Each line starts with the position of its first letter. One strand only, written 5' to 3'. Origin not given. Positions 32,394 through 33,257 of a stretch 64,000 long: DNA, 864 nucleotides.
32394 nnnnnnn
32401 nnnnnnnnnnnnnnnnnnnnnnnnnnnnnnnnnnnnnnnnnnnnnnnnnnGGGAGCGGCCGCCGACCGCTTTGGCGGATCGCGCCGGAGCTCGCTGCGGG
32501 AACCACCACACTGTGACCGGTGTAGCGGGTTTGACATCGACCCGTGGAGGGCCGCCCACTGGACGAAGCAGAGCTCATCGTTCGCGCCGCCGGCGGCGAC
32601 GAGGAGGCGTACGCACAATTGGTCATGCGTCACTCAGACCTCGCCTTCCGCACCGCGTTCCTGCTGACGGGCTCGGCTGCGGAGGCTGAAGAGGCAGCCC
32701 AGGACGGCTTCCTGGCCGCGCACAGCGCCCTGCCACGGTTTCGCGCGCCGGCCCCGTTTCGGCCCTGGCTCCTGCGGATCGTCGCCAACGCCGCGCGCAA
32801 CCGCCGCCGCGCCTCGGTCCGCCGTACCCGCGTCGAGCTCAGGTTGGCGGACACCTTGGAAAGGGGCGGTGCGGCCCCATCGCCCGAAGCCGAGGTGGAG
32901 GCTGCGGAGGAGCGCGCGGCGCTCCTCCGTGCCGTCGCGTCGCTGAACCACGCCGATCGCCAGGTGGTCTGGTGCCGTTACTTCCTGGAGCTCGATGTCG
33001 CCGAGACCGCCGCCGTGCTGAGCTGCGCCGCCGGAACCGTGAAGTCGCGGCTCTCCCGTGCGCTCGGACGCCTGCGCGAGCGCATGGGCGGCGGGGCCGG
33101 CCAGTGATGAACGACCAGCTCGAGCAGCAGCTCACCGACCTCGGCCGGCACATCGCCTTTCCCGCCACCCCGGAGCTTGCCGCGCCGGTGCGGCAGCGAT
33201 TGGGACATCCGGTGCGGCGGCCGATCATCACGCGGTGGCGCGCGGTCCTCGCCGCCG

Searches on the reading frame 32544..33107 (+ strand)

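Call 41: search_protein_families(library=pfam, proteins=[window:32544-33107:+], max_evalue=0.01)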
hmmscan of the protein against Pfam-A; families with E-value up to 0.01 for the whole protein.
window:32544-33107:+ (187 aa): 4 families
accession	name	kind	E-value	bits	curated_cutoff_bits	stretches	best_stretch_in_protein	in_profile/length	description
PF04542.20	Sigma70_r2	-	7.5e-15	54.9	24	1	26-92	1-69/71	Sigma-70 region 2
PF08281.18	Sigma70_r4_2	-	2.4e-11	43.5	25.7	1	125-177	2-54/54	Sigma-70, region 4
PF04545.22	Sigma70_r4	-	7.5e-09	35.4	24.1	1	131-179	2-50/50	Sigma-70, region 4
PF07638.17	Sigma70_ECF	-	0.0025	18.2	21.1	1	78-173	85-175/185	ECF sigma factor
